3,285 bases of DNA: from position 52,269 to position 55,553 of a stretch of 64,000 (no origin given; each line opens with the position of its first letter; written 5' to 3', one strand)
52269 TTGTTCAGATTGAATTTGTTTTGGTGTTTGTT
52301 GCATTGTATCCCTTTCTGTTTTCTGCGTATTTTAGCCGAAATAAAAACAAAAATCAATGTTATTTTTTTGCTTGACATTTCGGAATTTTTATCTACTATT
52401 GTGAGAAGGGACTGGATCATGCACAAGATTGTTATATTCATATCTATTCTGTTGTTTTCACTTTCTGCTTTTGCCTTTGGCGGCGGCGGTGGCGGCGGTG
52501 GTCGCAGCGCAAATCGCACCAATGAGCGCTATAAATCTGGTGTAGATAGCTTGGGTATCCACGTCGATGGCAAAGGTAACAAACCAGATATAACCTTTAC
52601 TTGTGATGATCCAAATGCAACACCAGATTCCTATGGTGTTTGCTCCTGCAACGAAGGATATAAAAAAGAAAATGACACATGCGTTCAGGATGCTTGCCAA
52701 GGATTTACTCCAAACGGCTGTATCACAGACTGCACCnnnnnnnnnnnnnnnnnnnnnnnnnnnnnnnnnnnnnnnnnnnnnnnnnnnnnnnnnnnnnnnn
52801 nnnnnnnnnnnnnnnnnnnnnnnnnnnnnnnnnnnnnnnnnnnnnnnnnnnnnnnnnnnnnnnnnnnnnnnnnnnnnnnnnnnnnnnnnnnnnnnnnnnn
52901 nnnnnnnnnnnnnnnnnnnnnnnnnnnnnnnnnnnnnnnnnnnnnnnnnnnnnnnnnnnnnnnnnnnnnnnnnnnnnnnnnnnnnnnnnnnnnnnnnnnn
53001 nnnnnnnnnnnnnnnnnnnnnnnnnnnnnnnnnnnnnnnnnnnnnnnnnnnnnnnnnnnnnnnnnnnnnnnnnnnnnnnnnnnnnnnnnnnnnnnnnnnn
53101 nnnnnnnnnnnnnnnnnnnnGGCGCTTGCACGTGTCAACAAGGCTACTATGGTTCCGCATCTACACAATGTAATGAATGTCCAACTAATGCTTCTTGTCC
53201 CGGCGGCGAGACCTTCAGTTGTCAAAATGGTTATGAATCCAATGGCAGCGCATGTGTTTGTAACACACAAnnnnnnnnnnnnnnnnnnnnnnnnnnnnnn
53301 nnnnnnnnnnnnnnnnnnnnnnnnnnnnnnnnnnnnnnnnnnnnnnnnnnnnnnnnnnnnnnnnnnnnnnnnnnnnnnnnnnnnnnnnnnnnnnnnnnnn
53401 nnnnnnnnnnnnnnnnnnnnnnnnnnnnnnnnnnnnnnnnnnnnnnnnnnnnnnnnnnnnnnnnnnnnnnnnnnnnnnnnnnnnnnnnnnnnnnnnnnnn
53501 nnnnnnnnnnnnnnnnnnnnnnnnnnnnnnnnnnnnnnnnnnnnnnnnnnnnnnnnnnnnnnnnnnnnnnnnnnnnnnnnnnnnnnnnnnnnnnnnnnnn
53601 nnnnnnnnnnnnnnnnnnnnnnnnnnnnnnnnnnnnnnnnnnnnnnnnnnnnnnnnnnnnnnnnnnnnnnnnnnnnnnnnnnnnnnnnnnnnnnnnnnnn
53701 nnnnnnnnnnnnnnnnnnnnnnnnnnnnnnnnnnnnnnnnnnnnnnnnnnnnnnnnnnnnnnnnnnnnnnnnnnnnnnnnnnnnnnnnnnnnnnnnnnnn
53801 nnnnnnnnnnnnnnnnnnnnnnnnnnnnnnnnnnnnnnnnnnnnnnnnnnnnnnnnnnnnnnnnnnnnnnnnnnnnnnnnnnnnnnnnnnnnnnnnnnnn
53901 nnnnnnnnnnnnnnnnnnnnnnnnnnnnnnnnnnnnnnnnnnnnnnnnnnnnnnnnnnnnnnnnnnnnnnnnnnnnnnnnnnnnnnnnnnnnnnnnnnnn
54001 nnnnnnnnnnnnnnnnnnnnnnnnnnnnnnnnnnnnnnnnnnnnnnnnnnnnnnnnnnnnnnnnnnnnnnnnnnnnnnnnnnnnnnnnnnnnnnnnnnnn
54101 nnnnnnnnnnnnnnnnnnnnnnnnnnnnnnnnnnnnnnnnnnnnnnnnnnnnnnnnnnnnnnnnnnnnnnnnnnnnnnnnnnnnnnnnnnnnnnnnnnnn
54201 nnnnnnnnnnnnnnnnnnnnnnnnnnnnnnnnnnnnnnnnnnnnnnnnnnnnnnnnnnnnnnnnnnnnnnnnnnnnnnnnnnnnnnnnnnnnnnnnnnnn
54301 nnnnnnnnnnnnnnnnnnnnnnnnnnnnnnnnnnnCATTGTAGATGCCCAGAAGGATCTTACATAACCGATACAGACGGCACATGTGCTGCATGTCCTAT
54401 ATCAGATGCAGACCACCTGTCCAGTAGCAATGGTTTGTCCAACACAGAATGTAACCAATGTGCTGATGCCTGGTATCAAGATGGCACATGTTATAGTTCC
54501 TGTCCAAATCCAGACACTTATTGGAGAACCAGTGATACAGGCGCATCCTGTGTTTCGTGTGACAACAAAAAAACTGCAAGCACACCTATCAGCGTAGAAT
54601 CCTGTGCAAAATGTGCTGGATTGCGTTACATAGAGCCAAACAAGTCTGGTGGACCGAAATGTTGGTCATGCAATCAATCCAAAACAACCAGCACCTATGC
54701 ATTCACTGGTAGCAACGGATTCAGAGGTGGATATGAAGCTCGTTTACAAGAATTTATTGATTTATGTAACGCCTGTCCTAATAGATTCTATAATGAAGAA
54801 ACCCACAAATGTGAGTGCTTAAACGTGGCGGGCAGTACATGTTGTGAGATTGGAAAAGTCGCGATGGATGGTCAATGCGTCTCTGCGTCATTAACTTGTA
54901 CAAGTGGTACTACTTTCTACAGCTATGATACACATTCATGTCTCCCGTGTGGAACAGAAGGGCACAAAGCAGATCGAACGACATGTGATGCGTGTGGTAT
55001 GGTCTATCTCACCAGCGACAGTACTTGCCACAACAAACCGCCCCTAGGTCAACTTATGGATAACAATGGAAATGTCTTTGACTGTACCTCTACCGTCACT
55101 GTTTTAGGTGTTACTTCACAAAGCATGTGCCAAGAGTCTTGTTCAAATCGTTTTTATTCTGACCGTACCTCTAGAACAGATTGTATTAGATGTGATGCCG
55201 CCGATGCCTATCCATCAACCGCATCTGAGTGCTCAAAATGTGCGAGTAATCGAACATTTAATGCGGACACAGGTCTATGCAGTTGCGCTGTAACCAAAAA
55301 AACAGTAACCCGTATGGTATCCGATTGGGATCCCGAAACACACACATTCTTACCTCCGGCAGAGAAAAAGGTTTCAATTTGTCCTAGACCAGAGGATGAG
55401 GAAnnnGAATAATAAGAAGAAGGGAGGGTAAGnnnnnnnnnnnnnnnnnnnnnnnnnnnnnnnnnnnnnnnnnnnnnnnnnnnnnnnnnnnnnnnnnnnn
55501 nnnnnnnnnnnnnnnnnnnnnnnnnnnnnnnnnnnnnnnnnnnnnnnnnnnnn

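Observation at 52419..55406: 995-aa secreted, hyper-cysteine-rich protein built from eukaryote-style CxxC / EGF-furin-like modules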

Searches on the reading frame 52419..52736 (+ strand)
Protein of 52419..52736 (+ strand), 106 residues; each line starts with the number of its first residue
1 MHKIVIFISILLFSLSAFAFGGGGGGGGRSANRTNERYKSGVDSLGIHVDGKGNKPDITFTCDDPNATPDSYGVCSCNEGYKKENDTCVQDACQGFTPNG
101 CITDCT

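Call 62: find_homologous_proteins(query=A3, max_evalue=0.001)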
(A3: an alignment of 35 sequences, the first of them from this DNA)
Query A3 (35 sequences) (106 aa, profile of the alignment): 4 proteins with E <= 0.001 among 383 candidates.
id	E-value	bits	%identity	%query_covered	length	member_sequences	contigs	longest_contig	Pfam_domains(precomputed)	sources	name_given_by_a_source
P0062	1.8e-24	104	44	90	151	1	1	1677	-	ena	-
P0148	1.0e-19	88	32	87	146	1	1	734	PF12946.14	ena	-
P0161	8.1e-8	50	30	92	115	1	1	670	-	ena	-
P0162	9.3e-5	40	43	35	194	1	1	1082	-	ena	-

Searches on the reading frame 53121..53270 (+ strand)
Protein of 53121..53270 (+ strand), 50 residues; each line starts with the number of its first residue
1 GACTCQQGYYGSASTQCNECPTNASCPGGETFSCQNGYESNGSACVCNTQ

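Call 66: search_solved_structures(query=A4, max_evalue=10, show_alignments=3)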
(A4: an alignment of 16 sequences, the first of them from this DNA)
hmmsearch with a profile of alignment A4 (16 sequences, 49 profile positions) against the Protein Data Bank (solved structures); distinct sequences matched with E-value up to 10: 15.
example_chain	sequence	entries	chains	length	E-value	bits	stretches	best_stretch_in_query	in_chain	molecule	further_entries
3twi_D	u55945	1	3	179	0.076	16.3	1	18-35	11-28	Variable lymphocyte receptor B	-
2v70_A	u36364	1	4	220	0.15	15.4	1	19-35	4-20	SLIT HOMOLOG 2 PROTEIN N-PRODUCT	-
1ntj_A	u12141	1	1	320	0.26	14.6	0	30-45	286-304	complement receptor related protein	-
2flg_A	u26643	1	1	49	0.29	14.4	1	14-47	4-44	Merozoite surface protein 1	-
3e6j_A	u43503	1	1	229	0.55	13.6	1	18-35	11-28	Variable lymphocyte receptor diversity region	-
5uei_A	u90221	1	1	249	1.2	12.5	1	19-35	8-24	O13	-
7wi7_B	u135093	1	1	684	1.5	12.1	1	18-45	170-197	DNA helicase MCM9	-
5uf1_B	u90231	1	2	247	1.9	11.9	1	19-35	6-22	O13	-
2xrb_A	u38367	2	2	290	2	11.8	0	29-43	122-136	COMPLEMENT REGULATORY PROTEIN CRRY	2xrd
7la8_A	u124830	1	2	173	2.1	11.7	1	19-34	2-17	O6 variable lymphocyte receptor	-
8s91_D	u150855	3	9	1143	2.4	11.5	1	18-45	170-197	DNA helicase MCM9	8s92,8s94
7la7_A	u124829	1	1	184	2.9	11.3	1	20-34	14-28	variable lymphocyte receptor O6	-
2rlq_A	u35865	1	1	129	3.6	10.9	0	30-43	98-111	Complement factor H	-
5uf4_A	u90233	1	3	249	4.1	10.8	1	20-35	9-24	O13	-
5ufd_A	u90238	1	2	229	5.5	10.4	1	20-35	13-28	RBC36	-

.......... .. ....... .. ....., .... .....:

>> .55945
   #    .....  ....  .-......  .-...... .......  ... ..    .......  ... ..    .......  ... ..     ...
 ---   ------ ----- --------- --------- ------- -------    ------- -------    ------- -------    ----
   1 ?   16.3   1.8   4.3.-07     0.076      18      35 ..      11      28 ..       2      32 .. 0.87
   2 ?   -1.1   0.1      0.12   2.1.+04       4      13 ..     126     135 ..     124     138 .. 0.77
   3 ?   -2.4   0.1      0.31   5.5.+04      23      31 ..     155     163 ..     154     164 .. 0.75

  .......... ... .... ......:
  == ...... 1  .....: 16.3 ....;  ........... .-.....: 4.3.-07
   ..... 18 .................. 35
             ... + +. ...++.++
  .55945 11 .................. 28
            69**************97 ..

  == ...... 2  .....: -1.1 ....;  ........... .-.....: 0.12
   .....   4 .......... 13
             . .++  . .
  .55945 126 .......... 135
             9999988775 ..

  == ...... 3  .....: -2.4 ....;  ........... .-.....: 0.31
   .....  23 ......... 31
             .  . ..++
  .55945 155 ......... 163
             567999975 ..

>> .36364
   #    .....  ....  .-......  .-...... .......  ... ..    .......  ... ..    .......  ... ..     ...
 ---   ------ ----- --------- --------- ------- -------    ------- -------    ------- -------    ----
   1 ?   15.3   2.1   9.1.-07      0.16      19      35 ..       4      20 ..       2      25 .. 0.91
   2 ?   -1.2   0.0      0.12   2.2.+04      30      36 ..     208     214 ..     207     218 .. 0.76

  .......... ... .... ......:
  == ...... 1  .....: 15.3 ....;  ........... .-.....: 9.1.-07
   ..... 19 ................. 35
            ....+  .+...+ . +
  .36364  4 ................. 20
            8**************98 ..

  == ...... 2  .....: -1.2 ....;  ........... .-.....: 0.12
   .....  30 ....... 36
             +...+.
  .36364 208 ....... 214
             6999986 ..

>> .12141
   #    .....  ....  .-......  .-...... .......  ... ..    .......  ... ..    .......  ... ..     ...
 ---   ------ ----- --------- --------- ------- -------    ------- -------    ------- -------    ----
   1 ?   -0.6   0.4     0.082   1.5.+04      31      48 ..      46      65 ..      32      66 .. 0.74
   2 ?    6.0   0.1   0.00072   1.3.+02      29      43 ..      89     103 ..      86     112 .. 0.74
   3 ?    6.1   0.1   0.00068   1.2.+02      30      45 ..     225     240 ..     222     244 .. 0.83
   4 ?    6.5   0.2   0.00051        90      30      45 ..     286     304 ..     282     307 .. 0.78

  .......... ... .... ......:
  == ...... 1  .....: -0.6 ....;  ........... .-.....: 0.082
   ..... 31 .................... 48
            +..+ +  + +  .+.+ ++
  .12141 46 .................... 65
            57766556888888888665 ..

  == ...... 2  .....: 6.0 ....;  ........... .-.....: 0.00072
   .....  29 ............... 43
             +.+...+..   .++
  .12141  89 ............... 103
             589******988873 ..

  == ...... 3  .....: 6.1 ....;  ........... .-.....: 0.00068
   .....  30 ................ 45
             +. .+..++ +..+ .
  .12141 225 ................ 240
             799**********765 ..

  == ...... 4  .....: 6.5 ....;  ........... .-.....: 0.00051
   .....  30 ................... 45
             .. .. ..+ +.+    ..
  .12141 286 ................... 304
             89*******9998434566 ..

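Call 90: search_protein_families(library=pfam, alignment_id=A4, max_evalue=10)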
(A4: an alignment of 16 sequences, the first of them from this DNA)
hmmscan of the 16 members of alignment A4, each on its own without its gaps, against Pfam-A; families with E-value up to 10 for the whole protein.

A. member 1, seq(50 aa): 4 families
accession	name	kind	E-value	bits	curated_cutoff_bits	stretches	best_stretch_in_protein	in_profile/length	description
PF09402.16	MSC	-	0.0032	17.3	29.7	1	14-41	48-75/337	Man1-Src1p-C-terminal domain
PF12662.13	cEGF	-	0.48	10.8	26.6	2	33-46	5-20/24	Complement Clr-like EGF-like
PF12946.13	EGF_MSP1_1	-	0.74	10.3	27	1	19-46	6-37/37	MSP1 EGF domain 1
PF23091.2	TNFR_ELAPOR1_6th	-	1.3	9.4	33.2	1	4-24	16-36/41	ELAPOR1-like, TNF receptor-like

B. families by the number of members that match (of 16 scanned): 12 families
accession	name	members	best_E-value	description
PF09402.16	MSC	16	0.0001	Man1-Src1p-C-terminal domain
PF12946.13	EGF_MSP1_1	10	0.00092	MSP1 EGF domain 1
PF25016.1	EGF_Pikachurin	3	0.42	Pikachurin, EGF-like domain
PF12662.13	cEGF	2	0.0013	Complement Clr-like EGF-like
PF12947.13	EGF_3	2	0.0022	EGF domain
PF01826.23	TIL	1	0.0096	Trypsin Inhibitor like cysteine rich domain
PF02822.19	Antistasin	1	0.042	Antistasin family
PF22897.2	TIL_2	1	0.11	TIL-like domain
PF24634.1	DUF7631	1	0.22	Domain of unknown function (DUF7631)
PF06247.17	Plasmod_Pvs28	1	0.29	Pvs28 EGF domain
PF23091.2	TNFR_ELAPOR1_6th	1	1.3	ELAPOR1-like, TNF receptor-like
PF12661.13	hEGF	1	4.8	Human growth factor-like EGF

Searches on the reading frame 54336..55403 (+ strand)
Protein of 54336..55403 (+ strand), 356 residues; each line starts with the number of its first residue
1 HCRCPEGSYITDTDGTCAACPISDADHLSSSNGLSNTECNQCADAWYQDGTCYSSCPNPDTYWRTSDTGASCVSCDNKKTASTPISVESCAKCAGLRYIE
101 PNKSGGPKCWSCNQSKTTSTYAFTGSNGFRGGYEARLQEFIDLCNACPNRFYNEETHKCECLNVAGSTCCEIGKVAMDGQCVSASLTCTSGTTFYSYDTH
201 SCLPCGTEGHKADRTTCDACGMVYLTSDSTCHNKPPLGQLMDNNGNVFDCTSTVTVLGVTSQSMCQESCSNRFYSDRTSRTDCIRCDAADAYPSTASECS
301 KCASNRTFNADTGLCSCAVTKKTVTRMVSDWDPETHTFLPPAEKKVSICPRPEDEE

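Call 79: predict_structure(alignment_id=A6)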
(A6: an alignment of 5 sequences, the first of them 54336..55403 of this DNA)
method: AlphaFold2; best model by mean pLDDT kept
length: 356 residues; sequences in the alignment: 5
mean_pLDDT: 75.0   pTM: 0.58
mean pLDDT of the five models: 75.0, 68.2, 64.4, 60.7, 59.3
residues with pLDDT >= 90: 20; 70-90: 229; 50-70: 69; < 50: 38
segments of 3 or more residues with pLDDT < 50: 25-28, 56-61, 63-74, 76-79, 127-134
pLDDT, mean of each block of 10 residues (from residue 1): 72 81 53 70 62 52 42 49 58 68 65 82 58 60 83 88 89 87 84 87 90 86 81 87 82 79 79 72 86 87 87 87 85 67 89 63
secondary structure, 60 per line:
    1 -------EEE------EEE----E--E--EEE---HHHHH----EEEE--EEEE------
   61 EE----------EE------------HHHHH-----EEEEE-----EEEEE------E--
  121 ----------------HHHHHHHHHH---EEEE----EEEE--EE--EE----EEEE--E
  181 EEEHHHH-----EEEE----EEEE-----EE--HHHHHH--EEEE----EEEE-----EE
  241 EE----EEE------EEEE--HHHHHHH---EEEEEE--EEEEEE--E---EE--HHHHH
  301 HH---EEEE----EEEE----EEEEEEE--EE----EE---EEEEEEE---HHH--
elements in order: E8-10 E17-19 E30-32 H36-40 E45-48 E51-54 H87-91 E97-101 E107-111 H137-146 E150-153 E158-161 E174-177 E180-183 H184-187 E193-196 E201-204 H214-219 E222-225 E230-233 E239-242 E247-249 E256-259 H262-268 E272-277 E280-285 H296-302 E306-309 E314-317 E322-328 E342-348

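Call 82: fold_search(model_id=the predicted structure, library=pdb)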
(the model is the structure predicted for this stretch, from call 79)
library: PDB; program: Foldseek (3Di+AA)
matches with E <= 10: 61; with E <= 0.001: 0
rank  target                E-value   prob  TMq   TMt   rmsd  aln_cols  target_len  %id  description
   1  8tx1                  3.0e-01  0.04  0.14  0.04  33.1       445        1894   15  Characterization of the Chlamydomonas Flagellar Mastigoneme Filament Structure at 3.6A (released 2023-10-25)
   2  9a3z_B                3.4e-01  0.02  0.08  0.09  25.2       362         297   10  A predicted model of tissue transglutaminase 2 (TG2) in complex with plasma fibronectin's gelatin binding domain (FNI6 (released 2024-02-02)
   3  2b0u_C                4.2e-01  0.02  0.10  0.11  19.6       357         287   11  The Structure of the Follistatin:Activin Complex (released 2005-10-11)
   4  1ncf_B                4.4e-01  0.08  0.10  0.21  14.3       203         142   13  A NEW PARADIGM FOR TUMOR NECROSIS FACTOR SIGNALLING (released 1995-12-07)
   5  9gjc_H                5.6e-01  0.02  0.11  0.06  21.3       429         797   12  Entamoeba histolytica Gal/GalNAc lectin, mode 3 (released 2026-02-11)
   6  1ext_B                1.4e+00  0.05  0.11  0.19  13.8       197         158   15  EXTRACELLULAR DOMAIN OF THE 55KDA TUMOR NECROSIS FACTOR RECEPTOR. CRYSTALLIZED AT PH3.7 IN P 21 21 21. (released 1997-01-11)
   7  3hh2_C                1.7e+00  0.01  0.11  0.13  17.9       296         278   16  Crystal structure of the myostatin:follistatin 288 complex (released 2009-08-04)
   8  1ext_A                1.8e+00  0.03  0.10  0.17  14.0       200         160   14  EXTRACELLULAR DOMAIN OF THE 55KDA TUMOR NECROSIS FACTOR RECEPTOR. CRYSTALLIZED AT PH3.7 IN P 21 21 21. (released 1997-01-11)
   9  1gpp                  2.1e+00  0.03  0.07  0.11  17.5       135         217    9  Crystal structure of the S.cerevisiae Homing Endonuclease PI-SceI Domain I (released 2002-09-19)
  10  4unm_B                2.3e+00  0.02  0.05  0.04  14.8       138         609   12  Structure of Galactose Oxidase homologue from Streptomyces lividans (released 2015-06-10)
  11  1aoc_A                2.4e+00  0.03  0.07  0.12  13.0       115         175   11  JAPANESE HORSESHOE CRAB COAGULOGEN (released 1997-04-21)
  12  5jhw_D                2.9e+00  0.01  0.10  0.11  19.4       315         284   13  Crystal Structure of the GDF11:Follistatin 288 complex (released 2017-03-22)
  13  4hkb_D                3.2e+00  0.01  0.04  0.08  17.3       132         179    6  CH67 Fab (unbound) from the CH65-67 Lineage (released 2012-11-21)
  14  3hh2_D                3.4e+00  0.02  0.09  0.11  15.4       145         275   17  Crystal structure of the myostatin:follistatin 288 complex (released 2009-08-04)
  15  9fs6_b                3.8e+00  0.04  0.07  0.17   8.3        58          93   16  Cryo-EM structure of Saccharolobus solfataricus 30S initiation complex bound to Ss-aIF2beta leaderless mRNA with h44 i (released 2025-01-15)
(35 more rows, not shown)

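Call 104: fold_search(model_id=the predicted structure, library=viral)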
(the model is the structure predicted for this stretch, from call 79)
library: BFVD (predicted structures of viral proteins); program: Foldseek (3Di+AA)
matches with E <= 10: 209; with E <= 0.001: 0
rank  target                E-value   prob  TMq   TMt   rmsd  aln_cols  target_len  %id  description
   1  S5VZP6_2              1.5e-01  0.02  0.08  0.04  42.2       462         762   11  Putative long tail fiber [Pseudomonas phage PaBG]
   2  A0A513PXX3            1.9e-01  0.03  0.09  0.11  48.9       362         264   12  Fiber protein (Fragment) [Porcine adenovirus]
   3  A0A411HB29            2.2e-01  0.06  0.12  0.08  19.8       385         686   10  Vp91 [Homarus gammarus nudivirus]
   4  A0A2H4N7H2            1.0e+00  0.02  0.08  0.05  22.0       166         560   13  (no name in the UniProt tables at hand)
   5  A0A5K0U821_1          1.8e+00  0.18  0.06  0.02   5.5        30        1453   30  NCLDV major capsid protein [Yasminevirus sp. GU-2018]
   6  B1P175                2.0e+00  0.01  0.09  0.11  40.6       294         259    8  Fiber (Fragment) [Human mastadenovirus C]
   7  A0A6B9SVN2            2.1e+00  0.28  0.08  0.48   3.3        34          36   15  Uncharacterized protein [Sphaerotilus phage vB_SnaP-R1]
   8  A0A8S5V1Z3            2.3e+00  0.12  0.09  0.09   4.6        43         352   14  Uncharacterized protein [Myoviridae sp. ctJ2i1]
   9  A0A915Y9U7            2.4e+00  0.01  0.12  0.12  17.1       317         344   11  (no name in the UniProt tables at hand)
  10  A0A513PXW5            2.5e+00  0.02  0.09  0.11  18.8       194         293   14  Fiber protein (Fragment) [Porcine adenovirus]
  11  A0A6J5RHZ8            2.7e+00  0.04  0.07  0.16   9.7        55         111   18  Histone-like DNA-binding protein [uncultured Caudovirales phage]
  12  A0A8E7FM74            2.7e+00  0.02  0.09  0.11  14.9       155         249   10  Tail fiber protein [Klebsiella phage Shaphc-TDM-1124-4]
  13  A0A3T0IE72            2.8e+00  0.08  0.06  0.09   6.8        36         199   17  (no name in the UniProt tables at hand)
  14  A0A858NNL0            2.8e+00  0.05  0.06  0.15   9.1        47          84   26  (no name in the UniProt tables at hand)
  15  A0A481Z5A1            2.8e+00  0.04  0.06  0.19   6.1        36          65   14  Uncharacterized protein [Pithovirus LCPAC201]
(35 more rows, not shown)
